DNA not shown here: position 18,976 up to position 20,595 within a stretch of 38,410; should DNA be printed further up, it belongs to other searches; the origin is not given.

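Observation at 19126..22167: Effector-less NB-ARC/TPR STAND NTPase with a ~75-aa insertion between Walker A and Walker B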

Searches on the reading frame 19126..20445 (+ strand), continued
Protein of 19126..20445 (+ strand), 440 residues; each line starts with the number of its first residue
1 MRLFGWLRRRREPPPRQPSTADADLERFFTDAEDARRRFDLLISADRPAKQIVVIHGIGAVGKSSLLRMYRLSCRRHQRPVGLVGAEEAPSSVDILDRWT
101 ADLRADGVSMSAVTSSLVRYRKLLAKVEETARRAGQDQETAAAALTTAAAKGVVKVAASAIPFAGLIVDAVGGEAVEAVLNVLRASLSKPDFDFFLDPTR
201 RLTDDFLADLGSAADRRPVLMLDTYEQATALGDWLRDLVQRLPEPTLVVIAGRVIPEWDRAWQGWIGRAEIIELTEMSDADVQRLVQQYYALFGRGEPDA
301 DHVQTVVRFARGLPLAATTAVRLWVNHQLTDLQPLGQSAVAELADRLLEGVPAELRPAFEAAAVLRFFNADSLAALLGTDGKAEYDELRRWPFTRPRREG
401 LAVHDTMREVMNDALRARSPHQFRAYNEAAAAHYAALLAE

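Call 64: fold_search(model_id=the predicted structure, library=pdb)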
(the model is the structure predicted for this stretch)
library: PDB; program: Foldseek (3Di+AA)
matches with E <= 10: 1506; with E <= 0.001: 16
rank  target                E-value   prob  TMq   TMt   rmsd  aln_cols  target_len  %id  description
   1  7xc2_A                5.2e-06  1.00  0.45  0.26   9.4       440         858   14  Cryo EM structure of oligomeric complex formed by wheat CNL Sr35 and the effector AvrSr35 of the wheat stem rust patho (released 2022-09-21)
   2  7jlv_A                1.3e-05  1.00  0.37  0.37  10.4       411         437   13  Structure of the activated Roq1 resistosome directly recognizing the pathogen effector XopQ (released 2020-12-02)
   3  8bob_C                1.7e-05  1.00  0.35  0.37  14.1       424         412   14  Structural basis for negative regulation of the maltose system (released 2023-10-18)
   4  8rfh_A                3.6e-05  1.00  0.38  0.24  11.8       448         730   10  CryoEM structure of the plant helper NLR NRC2 in its resting state (released 2024-01-10)
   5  8y6q_H                6.1e-05  1.00  0.38  0.19  10.2       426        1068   11  Structure of the Dark/Dronc complex (released 2024-08-07)
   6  1fnn_A                1.3e-04  1.00  0.37  0.42  14.1       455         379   10  CRYSTAL STRUCTURE OF CDC6P FROM PYROBACULUM AEROPHILUM (released 2000-10-04)
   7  5txv_X                1.5e-04  1.00  0.30  0.36  16.4       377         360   14  HslU P21 cell with 4 hexamers (released 2017-03-01)
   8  6mfv_A                2.3e-04  1.00  0.28  0.20  14.0       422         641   12  Crystal structure of the Signal Transduction ATPase with Numerous Domains (STAND) protein with a tetratricopeptide rep (released 2019-02-20)
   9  2qen                  2.6e-04  1.00  0.43  0.52  10.9       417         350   14  The walker-type atpase paby2304 of pyrococcus abyssi (released 2008-07-01)
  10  3pfi_B                2.6e-04  1.00  0.30  0.43  10.7       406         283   10  2.7 Angstrom resolution crystal structure of a probable holliday junction DNA helicase (ruvB) from Campylobacter jejun (released 2010-11-10)
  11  6j5t_C                2.9e-04  1.00  0.39  0.24   9.8       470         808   12  Reconstitution and structure of a plant NLR resistosome conferring immunity (released 2019-03-20)
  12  6j6i_C                3.2e-04  1.00  0.38  0.24  10.1       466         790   12  Reconstitution and structure of a plant NLR resistosome conferring immunity (released 2019-03-20)
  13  6pxk_A                3.4e-04  1.00  0.28  0.29  15.3       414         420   13  3.65 Angstroms resolution structure of HslU with an axial-channel plug (released 2020-07-29)
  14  1in4                  6.5e-04  1.00  0.35  0.48   9.4       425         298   11  THERMOTOGA MARITIMA RUVB HOLLIDAY JUNCTION BRANCH MIGRATION MOTOR (released 2001-08-08)
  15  3pfi_A                8.1e-04  1.00  0.33  0.44  10.9       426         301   11  2.7 Angstrom resolution crystal structure of a probable holliday junction DNA helicase (ruvB) from Campylobacter jejun (released 2010-11-10)
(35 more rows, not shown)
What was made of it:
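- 19183..20445 (+): NOD (residues 20-440): nucleotide-binding, helical and winged-helix domains. Foldseek on the N-terminal model gives Sr35, Roq1, NRC2 and ZAR1 NB-ARC, MalT, Dark, Cdc6 and PH0952 (call 64).
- On STAND NTPase superfamily: Foldseek hits to NLR NB-ARC, MalT, Dark, PH0952 and Cdc6, E 5e-6 to 2e-4 (call 64).
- Closest known: NB-ARC / AP-ATPase clade. Same: The top Foldseek hits for the NOD are Sr35, Roq1, NRC2, ZAR1 and Dark (call 64).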
